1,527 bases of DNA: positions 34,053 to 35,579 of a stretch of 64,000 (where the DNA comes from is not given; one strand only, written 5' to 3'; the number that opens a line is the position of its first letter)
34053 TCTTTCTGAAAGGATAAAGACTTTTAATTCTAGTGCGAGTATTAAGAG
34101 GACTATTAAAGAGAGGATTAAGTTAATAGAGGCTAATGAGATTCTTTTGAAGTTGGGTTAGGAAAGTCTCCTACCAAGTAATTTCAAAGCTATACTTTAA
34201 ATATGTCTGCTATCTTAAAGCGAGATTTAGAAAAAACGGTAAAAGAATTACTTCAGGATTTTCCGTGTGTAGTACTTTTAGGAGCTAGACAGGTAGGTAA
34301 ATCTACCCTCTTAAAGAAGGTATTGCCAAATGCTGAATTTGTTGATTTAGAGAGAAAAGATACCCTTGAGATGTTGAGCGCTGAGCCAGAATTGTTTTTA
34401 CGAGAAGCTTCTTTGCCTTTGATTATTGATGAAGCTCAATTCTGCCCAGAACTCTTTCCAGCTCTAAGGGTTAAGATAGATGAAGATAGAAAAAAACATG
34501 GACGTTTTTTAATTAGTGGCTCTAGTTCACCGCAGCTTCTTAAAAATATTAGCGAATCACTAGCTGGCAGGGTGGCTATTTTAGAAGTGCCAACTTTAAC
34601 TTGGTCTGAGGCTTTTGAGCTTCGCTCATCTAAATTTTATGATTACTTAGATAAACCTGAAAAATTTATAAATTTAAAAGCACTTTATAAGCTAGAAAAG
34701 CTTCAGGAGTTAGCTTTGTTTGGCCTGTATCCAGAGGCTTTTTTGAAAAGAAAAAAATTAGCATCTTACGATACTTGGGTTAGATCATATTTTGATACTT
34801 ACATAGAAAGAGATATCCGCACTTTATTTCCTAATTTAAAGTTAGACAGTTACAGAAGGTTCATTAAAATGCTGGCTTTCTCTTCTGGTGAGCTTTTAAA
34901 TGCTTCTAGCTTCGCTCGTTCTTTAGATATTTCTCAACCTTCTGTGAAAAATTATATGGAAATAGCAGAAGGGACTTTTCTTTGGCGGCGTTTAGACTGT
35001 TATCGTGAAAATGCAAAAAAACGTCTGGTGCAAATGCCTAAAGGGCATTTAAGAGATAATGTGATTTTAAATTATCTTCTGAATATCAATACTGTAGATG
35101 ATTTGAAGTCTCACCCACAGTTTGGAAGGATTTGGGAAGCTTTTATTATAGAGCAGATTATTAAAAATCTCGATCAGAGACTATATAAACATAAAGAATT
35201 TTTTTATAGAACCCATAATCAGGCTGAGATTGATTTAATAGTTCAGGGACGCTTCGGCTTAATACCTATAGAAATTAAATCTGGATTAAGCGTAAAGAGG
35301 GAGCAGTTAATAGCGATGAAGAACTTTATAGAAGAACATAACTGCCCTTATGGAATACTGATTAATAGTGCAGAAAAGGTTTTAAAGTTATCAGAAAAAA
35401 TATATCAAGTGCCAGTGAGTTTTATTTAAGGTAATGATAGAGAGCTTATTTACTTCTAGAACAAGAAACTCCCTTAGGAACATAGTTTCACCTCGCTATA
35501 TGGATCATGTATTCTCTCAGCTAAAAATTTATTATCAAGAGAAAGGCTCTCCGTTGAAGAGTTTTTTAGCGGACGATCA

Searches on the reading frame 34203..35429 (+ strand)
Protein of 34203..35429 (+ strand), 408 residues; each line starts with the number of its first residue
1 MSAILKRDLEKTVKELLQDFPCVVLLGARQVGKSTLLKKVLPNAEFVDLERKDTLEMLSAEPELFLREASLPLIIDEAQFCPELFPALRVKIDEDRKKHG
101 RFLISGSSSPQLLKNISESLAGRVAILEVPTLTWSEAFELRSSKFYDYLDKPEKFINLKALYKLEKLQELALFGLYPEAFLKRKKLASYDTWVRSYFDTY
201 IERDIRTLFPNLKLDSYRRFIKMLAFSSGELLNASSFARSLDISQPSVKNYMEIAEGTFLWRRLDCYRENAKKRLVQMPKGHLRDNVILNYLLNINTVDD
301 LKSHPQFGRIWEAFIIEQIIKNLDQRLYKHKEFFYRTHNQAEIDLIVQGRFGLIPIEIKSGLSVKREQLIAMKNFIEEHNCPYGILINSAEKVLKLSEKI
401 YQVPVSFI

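Call 21: find_encoding_contigs(protein=window:34203-35429:+, flank=10000, max_places=10)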
Protein window:34203-35429:+ (408 aa): 23 contigs read that carry it; 10 places shown.
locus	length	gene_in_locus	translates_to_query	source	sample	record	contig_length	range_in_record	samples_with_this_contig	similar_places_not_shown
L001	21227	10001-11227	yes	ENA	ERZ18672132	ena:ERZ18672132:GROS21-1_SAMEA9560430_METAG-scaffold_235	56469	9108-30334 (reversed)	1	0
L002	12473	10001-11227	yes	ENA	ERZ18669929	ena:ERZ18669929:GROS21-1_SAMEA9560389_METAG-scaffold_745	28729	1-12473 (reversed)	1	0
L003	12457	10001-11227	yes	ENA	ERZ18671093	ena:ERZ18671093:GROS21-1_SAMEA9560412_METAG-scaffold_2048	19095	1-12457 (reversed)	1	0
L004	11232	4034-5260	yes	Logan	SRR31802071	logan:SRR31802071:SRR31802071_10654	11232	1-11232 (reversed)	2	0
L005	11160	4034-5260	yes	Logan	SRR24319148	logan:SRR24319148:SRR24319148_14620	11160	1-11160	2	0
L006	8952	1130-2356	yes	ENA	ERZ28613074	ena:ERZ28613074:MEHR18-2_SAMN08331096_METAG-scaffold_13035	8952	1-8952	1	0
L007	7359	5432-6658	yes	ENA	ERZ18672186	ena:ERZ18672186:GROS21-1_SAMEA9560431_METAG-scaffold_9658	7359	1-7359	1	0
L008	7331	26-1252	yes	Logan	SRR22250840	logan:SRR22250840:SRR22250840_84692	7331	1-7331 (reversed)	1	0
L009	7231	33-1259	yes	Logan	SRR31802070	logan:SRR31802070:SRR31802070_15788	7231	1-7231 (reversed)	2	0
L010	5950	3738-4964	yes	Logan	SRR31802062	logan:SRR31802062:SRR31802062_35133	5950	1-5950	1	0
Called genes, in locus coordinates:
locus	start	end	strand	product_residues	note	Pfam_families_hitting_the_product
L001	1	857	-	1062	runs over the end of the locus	PF00873:ACR_tran, PF02355:SecD_SecF_C (weak), PF03176:MMPL (weak), PF00873:ACR_tran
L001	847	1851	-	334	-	PF25919:BSH_CusB (faint), PF00364:Biotin_lipoyl (faint), PF25917:BSH_RND (weak), PF25984:BSH_YknX (faint), PF25954:Beta-barrel_RND_2, PF25975:CzcB_C (weak), PF25989:YknX_C (weak)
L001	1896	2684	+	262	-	PF00535:Glycos_transf_2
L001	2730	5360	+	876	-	-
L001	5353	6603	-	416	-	PF00091:Tubulin, PF12327:FtsZ_C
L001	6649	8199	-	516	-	PF02881:SRP54_N, PF13614:AAA_31 (faint), PF00448:SRP54, PF01656:CbiA (weak), PF02978:SRP_SPB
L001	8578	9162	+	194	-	PF07751:Abi_2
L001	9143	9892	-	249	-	PF13175:AAA_15, PF00005:ABC_tran (weak), PF13304:AAA_21 (weak)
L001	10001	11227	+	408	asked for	PF13173:AAA_14, PF13635:DUF4143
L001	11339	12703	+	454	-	-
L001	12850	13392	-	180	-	PF13173:AAA_14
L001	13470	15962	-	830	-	PF04851:ResIII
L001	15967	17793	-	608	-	PF01555:N6_N4_Mtase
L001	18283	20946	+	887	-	PF13304:AAA_21 (faint), PF13476:AAA_23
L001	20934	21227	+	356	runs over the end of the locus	PF04326:SLFN_AlbA_2, PF13749:HATPase_c_4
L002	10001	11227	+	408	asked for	PF13173:AAA_14, PF13635:DUF4143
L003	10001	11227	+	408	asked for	PF13173:AAA_14, PF13635:DUF4143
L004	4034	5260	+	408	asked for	PF13173:AAA_14, PF13635:DUF4143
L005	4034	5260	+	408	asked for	PF13173:AAA_14, PF13635:DUF4143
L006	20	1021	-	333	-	PF13175:AAA_15, PF00005:ABC_tran (weak), PF13304:AAA_21 (weak)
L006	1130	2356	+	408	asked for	PF13173:AAA_14, PF13635:DUF4143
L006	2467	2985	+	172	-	PF04326:SLFN_AlbA_2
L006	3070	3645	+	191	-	-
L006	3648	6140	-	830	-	PF04851:ResIII, PF00270:DEAD (faint)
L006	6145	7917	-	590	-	PF01555:N6_N4_Mtase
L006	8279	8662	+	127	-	PF05168:HEPN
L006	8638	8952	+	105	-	?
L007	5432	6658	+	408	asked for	PF13173:AAA_14, PF13635:DUF4143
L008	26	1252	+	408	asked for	PF13173:AAA_14, PF13635:DUF4143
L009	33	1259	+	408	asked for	PF13173:AAA_14, PF13635:DUF4143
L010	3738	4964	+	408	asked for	PF13173:AAA_14, PF13635:DUF4143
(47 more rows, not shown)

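Call 36: search_protein_families(library=pfam, proteins=[L006:8279-8662:+, window:34203-35429:+], max_evalue=0.01)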
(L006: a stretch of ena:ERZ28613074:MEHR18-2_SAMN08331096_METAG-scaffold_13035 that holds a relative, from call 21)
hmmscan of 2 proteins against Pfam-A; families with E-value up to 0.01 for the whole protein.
L006:8279-8662:+ (127 aa): 1 family
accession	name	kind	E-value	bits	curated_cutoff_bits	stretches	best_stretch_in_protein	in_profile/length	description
PF05168.19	HEPN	-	1.1e-19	71.2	22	1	7-124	3-116/117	HEPN domain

window:34203-35429:+ (408 aa): 3 families
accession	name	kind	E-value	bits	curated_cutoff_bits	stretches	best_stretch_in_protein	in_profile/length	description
PF13635.12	DUF4143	-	2.5e-40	138.3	28.1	1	202-361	1-160/160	Domain of unknown function (DUF4143)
PF13173.12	AAA_14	-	1.6e-23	83.6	27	1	21-136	3-127/129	AAA domain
PF08378.17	NERD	-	0.0085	17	22.1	0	310-361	4-59/111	Nuclease-related domain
